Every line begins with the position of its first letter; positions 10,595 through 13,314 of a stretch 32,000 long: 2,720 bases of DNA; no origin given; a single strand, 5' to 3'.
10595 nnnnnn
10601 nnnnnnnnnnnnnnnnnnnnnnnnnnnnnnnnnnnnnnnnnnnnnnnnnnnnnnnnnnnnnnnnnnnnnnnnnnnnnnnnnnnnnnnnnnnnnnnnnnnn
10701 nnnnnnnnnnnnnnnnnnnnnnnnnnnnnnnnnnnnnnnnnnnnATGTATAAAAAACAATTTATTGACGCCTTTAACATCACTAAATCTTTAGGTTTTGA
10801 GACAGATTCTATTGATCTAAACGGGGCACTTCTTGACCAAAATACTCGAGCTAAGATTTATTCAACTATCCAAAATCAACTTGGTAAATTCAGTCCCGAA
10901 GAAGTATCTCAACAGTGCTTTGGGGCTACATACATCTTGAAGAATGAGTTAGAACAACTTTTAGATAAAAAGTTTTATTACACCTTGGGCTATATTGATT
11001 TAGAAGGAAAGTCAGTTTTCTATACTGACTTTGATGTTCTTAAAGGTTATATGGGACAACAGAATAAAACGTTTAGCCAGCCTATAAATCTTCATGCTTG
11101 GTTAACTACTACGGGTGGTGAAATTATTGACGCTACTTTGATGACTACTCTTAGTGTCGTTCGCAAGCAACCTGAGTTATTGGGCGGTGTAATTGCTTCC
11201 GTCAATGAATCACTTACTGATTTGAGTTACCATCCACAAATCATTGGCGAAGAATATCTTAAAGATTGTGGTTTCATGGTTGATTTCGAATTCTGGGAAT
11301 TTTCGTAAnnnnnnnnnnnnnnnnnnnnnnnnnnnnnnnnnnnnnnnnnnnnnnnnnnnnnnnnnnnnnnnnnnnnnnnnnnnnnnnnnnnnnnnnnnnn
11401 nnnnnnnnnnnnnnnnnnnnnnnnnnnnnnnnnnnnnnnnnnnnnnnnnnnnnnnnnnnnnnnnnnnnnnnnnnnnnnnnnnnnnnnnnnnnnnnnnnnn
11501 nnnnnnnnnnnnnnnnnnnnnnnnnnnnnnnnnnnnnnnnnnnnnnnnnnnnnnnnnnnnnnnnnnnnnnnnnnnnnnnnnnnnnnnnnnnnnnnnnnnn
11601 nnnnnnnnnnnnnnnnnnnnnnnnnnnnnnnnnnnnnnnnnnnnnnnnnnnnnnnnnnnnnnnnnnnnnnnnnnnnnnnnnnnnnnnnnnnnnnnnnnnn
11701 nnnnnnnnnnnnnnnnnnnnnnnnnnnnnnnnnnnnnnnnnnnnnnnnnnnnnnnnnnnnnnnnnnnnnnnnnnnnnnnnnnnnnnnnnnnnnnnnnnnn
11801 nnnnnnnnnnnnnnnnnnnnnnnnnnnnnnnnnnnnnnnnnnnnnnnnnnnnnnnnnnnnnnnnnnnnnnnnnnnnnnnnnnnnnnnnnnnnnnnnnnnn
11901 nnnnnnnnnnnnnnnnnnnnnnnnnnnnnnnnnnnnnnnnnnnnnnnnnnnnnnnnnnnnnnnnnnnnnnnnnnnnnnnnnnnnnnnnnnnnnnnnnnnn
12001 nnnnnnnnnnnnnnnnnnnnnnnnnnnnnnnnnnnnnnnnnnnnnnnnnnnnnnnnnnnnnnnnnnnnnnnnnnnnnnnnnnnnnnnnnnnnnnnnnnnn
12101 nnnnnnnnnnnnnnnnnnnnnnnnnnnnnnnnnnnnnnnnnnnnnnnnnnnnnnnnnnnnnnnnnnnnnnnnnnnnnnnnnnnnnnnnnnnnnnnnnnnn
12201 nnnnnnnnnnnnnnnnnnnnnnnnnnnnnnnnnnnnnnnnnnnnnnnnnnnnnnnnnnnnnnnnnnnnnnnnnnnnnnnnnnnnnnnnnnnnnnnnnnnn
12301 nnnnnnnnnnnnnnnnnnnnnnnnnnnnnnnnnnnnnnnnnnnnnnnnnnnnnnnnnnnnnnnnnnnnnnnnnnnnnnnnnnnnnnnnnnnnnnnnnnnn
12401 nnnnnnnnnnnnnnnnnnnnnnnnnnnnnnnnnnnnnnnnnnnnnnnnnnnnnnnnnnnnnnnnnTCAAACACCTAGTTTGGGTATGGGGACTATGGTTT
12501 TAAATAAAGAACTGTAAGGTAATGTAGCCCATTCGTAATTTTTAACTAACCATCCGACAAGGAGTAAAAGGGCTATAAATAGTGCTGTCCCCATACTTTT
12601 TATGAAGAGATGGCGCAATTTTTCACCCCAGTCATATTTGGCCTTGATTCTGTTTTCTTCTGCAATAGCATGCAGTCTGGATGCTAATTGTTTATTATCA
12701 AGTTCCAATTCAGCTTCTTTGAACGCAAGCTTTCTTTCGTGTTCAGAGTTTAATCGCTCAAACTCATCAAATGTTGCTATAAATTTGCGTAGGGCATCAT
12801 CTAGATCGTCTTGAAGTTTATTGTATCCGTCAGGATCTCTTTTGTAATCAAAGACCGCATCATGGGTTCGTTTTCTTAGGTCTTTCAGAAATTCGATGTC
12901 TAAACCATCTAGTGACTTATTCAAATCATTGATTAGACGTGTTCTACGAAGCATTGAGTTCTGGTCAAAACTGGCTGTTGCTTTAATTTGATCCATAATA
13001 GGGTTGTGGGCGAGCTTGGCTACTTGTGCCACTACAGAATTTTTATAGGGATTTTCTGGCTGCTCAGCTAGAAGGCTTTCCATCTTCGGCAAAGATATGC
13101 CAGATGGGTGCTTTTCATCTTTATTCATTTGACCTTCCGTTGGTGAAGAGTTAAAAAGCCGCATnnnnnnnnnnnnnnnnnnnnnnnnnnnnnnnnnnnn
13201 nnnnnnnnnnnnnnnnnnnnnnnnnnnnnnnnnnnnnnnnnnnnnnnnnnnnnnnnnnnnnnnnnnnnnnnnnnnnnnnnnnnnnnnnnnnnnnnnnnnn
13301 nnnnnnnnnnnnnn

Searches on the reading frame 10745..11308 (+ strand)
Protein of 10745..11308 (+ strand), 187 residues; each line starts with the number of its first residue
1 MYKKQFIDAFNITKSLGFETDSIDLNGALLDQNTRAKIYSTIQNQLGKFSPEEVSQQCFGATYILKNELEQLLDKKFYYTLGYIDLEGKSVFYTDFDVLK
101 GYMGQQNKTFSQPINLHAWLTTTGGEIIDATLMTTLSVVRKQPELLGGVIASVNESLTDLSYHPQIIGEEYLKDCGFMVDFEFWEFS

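Call 18: search_protein_families(library=pfam, proteins=[window:10745-11308:+], max_evalue=0.01)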
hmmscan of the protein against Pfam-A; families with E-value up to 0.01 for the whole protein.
window:10745-11308:+ (187 aa): 0 families

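Call 47: find_encoding_contigs(protein=window:10745-11308:+, flank=10000, max_places=10)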
Protein window:10745-11308:+ (187 aa): 4 contigs read that carry it; 2 places shown.
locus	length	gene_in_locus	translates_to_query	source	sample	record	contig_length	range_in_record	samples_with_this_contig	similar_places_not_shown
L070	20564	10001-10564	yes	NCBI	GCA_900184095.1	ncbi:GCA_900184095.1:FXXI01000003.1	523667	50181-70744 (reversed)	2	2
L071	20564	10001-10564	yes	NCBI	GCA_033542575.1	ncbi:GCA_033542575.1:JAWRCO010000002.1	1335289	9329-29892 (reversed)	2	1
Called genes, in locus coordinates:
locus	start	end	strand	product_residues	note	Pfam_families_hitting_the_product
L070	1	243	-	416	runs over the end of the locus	PF00990:GGDEF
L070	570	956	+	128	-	PF10719:ComFB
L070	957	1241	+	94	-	PF10115:HlyU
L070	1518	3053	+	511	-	PF05222:AlaDh_PNT_N, PF01262:AlaDh_PNT_C, PF12769:PNTB_4TM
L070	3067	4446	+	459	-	PF02233:PNTB, PF00205:TPP_enzyme_M (faint)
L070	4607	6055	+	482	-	PF11884:DUF3404, PF00512:HisKA (weak), PF02518:HATPase_c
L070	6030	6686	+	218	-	PF00072:Response_reg, PF00486:Trans_reg_C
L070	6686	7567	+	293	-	PF11060:DUF2861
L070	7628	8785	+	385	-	PF13729:TraF_2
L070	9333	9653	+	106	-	-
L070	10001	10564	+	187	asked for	-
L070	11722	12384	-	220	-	-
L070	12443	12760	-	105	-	-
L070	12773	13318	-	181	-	PF12844:HTH_19, PF13560:HTH_31, PF01381:HTH_3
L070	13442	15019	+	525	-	PF05144:Phage_CRI, PF05155:G2P_X_C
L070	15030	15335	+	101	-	PF07459:CTX_RstB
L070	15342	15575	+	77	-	-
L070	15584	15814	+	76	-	-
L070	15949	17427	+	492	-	-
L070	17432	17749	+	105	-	-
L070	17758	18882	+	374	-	PF05707:Zot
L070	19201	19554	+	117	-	-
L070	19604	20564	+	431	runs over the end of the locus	PF06958:Pyocin_S, PF21431:Col-Pyo_DNase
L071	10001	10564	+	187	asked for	-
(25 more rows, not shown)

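Call 61: search_protein_families(library=phrogs, proteins=[window:10745-11308:+], max_evalue=0.001)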
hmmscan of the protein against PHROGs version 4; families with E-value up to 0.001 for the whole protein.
window:10745-11308:+ (187 aa): 0 families

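Call 74: search_protein_families(library=padloc, proteins=[window:10745-11308:+], max_evalue=0.001)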
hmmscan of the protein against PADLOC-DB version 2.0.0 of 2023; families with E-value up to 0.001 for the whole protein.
window:10745-11308:+ (187 aa): 0 families

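Call 80: find_homologous_proteins(query=window:10745-11308:+)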
Query window:10745-11308:+ (187 aa): 24 proteins with E <= 0.001 among 65 candidates.
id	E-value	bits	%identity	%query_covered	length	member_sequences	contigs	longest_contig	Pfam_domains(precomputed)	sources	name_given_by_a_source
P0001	2.1e-120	417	100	100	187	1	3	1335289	-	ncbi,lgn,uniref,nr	ncbi:hypothetical protein [Vibrio mangrovi]|uniref:Uncharacterized protein n=1 Tax=Vibrio mangrovi T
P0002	9.8e-85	301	74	100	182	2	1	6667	-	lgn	-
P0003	5.3e-84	299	73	100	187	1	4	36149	-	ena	-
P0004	4.4e-83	296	73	100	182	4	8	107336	-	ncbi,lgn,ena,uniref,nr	ncbi:hypothetical protein ACX03_05520 [Vibrio parahaemolyticus]|uniref:hypothetical protein n=1 Tax=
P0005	4.6e-81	289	70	100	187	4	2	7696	-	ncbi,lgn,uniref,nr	ncbi:hypothetical protein AB4391_11065 [Vibrio lentus]|uniref:Uncharacterized protein n=1 Tax=Vibrio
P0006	7.0e-80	285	70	100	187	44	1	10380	-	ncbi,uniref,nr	ncbi:hypothetical protein [Vibrio fluvialis]|uniref:hypothetical protein n=1 Tax=Vibrio fluvialis Ta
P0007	6.3e-77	276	68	100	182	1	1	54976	-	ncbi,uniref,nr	ncbi:hypothetical protein L1D34_11135 [Vibrio mediterranei]|uniref:hypothetical protein n=1 Tax=Vibr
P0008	1.8e-74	268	64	100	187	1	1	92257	-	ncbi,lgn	-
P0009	2.8e-73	264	65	100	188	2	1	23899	-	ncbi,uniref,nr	ncbi:hypothetical protein [Vibrio mediterranei]|uniref:hypothetical protein n=1 Tax=Vibrio mediterra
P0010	2.0e-72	261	64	99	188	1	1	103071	-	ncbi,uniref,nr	ncbi:hypothetical protein L1D14_03790 [Vibrio tubiashii]|uniref:hypothetical protein n=1 Tax=Vibrio 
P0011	1.5e-33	134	41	97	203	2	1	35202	-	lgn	-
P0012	1.1e-32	131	40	97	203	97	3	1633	-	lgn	-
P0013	1.7e-31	128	40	98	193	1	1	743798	-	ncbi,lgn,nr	ncbi:hypothetical protein RNF85_000394 [Salmonella enterica]|nr:hypothetical protein [Salmonella ent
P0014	2.4e-31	127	41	96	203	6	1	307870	-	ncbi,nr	ncbi:TPA: hypothetical protein SLG95_003598 [Serratia liquefaciens]|nr:hypothetical protein [Serrati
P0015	3.3e-31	127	42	96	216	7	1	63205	-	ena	-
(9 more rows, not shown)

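Call 81: find_encoding_contigs(protein=P0006, flank=10000, max_places=3)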
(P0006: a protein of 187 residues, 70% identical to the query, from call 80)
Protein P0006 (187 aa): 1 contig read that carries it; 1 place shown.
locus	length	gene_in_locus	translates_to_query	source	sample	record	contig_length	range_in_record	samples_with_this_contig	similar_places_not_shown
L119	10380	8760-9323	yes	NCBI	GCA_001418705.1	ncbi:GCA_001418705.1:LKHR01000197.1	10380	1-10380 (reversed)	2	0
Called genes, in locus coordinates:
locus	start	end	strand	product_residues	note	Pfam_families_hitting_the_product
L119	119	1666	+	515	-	PF05222:AlaDh_PNT_N, PF01262:AlaDh_PNT_C, PF12769:PNTB_4TM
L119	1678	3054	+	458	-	PF02233:PNTB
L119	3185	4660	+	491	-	PF11884:DUF3404, PF00512:HisKA (weak), PF02518:HATPase_c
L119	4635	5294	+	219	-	PF00072:Response_reg, PF00486:Trans_reg_C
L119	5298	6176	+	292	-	PF11060:DUF2861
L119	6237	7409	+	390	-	PF13729:TraF_2, PF11751:PorP_SprF (weak)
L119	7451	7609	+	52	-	PF03701:UPF0181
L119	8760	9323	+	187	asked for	-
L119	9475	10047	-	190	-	PF01381:HTH_3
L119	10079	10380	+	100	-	?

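Call 82: find_encoding_contigs(protein=P0004, flank=10000, max_places=4)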
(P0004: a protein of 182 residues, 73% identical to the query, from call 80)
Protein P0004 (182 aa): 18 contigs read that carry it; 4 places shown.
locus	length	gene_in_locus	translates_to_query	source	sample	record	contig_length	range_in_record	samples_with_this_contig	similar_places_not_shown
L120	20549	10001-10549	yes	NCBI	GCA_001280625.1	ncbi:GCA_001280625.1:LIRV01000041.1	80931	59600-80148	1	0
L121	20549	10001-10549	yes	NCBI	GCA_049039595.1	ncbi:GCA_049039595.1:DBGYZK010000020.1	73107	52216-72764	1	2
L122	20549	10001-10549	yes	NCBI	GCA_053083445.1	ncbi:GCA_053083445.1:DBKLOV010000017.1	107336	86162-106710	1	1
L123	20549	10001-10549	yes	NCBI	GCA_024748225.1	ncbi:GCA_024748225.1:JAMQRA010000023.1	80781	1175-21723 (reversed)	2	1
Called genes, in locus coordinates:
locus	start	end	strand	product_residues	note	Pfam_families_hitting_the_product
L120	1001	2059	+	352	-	PF01145:Band_7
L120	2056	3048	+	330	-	PF01145:Band_7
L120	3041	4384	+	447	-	PF06965:Na_H_antiport_1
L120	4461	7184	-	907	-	PF00330:Aconitase, PF00694:Aconitase_C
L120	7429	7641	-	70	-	PF00313:CSD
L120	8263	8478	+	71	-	-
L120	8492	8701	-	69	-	-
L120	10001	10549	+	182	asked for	-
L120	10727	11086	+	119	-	PF20701:HetE-N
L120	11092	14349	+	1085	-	PF20698:PIN-TPR-GreABC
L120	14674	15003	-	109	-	PF01381:HTH_3, PF12844:HTH_19, PF13560:HTH_31 (weak)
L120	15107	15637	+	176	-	PF27213:VspR_N, PF27192:VspR_C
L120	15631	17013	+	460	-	PF00270:DEAD (faint), PF04851:ResIII, PF13401:AAA_22 (faint), PF00271:Helicase_C (weak)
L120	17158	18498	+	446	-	-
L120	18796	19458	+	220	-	PF28410:Diphthami_syn_2_C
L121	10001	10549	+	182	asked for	-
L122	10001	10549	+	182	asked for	-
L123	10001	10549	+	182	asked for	-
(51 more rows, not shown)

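Call 88: predict_structure(alignment_id=A2)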
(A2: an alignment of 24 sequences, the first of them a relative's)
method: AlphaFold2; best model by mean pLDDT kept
length: 187 residues; sequences in the alignment: 24
mean_pLDDT: 88.7   pTM: 0.86
mean pLDDT of the five models: 88.7, 87.9, 87.4, 74.4, 69.8
residues with pLDDT >= 90: 138; 70-90: 32; 50-70: 10; < 50: 7
segments of 3 or more residues with pLDDT < 50: 181-187
pLDDT, mean of each block of 10 residues (from residue 1): 95 91 90 95 93 91 94 94 95 91 68 83 96 94 93 94 94 80 39
secondary structure, 60 per line:
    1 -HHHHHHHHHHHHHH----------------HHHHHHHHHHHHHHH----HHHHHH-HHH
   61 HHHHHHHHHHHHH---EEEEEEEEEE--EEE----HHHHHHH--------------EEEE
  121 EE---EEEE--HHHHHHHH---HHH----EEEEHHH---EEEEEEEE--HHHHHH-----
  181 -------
elements in order: H2-15 H32-46 H51-56 H58-73 E77-86 E89-91 H96-102 E117-122 E126-129 H132-139 E150-153 E160-167 H170-175

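Call 90: fold_search(model_id=the predicted structure, library=pdb)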
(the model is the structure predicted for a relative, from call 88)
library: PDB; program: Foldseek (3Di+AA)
matches with E <= 10: 119; with E <= 0.001: 0
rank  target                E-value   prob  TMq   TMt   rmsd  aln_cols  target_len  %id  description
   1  2hly                  1.4e-03  1.00  0.43  0.40   6.3       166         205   17  The crystal structure of genomics APC5867 (released 2006-07-18)
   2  8z3i                  3.0e-01  0.13  0.26  0.19  11.0       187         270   12  Crystal Structure of Protein Glutaminase FBPG(Flavobacterium sp.316) (released 2025-04-23)
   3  4g29                  4.9e-01  0.30  0.32  0.35   7.7       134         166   10  Structure of the Catalytic Domain of the Salmonella Virulence Factor SseI (released 2012-11-28)
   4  9y6s_6E               5.5e-01  0.08  0.17  0.29  14.8       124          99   11  96-nm repeat of the Leishmania tarentolae doublet microtubule (released 2025-12-17)
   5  2ey4_B                6.2e-01  0.01  0.10  0.07  14.6       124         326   14  Crystal Structure of a Cbf5-Nop10-Gar1 Complex (released 2006-01-24)
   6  9hve_K                8.9e-01  0.03  0.15  0.11  20.6       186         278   11  Native human eIF2-eIF2B complex (released 2025-11-19)
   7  6o81_L                1.1e+00  0.04  0.16  0.11  18.0       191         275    9  Electron cryo-microscopy of the eukaryotic translation initiation factor 2B bound to translation initiation factor 2 f (released 2019-05-15)
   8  4g2b_B                1.3e+00  0.21  0.34  0.37   7.3       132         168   10  Structure of the Catalytic Domain of the Salmonella Virulence Factor SseI (released 2012-11-28)
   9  2ey4_A                1.3e+00  0.01  0.09  0.07  14.2       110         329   13  Crystal Structure of a Cbf5-Nop10-Gar1 Complex (released 2006-01-24)
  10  7bgb_G                1.5e+00  0.01  0.11  0.08  13.4       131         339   11  The H/ACA RNP lobe of human telomerase (released 2021-04-28)
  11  7zpp_N                1.6e+00  0.02  0.17  0.13  23.8       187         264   12  Cryo-EM structure of the MVV CSC intasome at 4.5A resolution (released 2022-05-11)
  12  8b1t_D                1.7e+00  0.02  0.17  0.07  15.9       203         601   13  RecBCD-DNA in complex with the phage protein Abc2 (released 2022-12-28)
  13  7u32_F                1.8e+00  0.02  0.16  0.13  27.0       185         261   12  MVV cleaved synaptic complex (CSC) intasome at 3.4 A resolution (released 2022-05-11)
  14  3j81_j                2.0e+00  0.02  0.13  0.10  18.2       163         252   12  CryoEM structure of a partial yeast 48S preinitiation complex (released 2014-11-05)
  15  3i4p                  2.2e+00  0.01  0.12  0.13  19.1       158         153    9  Crystal structure of AsnC family transcriptional regulator from Agrobacterium tumefaciens (released 2009-07-28)
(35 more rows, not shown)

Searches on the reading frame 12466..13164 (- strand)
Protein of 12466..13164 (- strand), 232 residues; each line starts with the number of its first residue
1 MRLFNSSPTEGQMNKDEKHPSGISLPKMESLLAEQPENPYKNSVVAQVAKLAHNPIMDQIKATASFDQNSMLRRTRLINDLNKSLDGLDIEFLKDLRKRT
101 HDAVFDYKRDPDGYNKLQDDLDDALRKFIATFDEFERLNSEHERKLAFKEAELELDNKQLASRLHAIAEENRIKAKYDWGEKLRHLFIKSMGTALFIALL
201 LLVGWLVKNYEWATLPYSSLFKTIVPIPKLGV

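Call 18: search_protein_families(library=pfam, proteins=[window:12466-13164:-], max_evalue=0.01)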
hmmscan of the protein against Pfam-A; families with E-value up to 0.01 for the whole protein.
window:12466-13164:- (232 aa): 0 families

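Call 34: find_related_loci(query=window:12466-13164:-, collection=viral_contigs, flank=10000)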
Query window:12466-13164:- (232 aa) in viral_contigs; peptide patterns used: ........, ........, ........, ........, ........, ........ (x = any residue, [..] = any of these).
2 stretches matched a pattern, but none encodes a relative of the query by tblastn (E <= 1e-3).

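Call 44: find_encoding_contigs(protein=window:12466-13164:-, flank=10000, max_places=10)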
Protein window:12466-13164:- (232 aa): no gene with exactly this product is on record in the collection.

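Call 61: search_protein_families(library=phrogs, proteins=[window:12466-13164:-], max_evalue=0.001)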
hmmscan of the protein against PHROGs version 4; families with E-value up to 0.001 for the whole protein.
window:12466-13164:- (232 aa): 0 families

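Call 74: search_protein_families(library=padloc, proteins=[window:12466-13164:-], max_evalue=0.001)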
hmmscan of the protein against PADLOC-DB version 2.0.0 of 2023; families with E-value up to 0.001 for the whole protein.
window:12466-13164:- (232 aa): 0 families
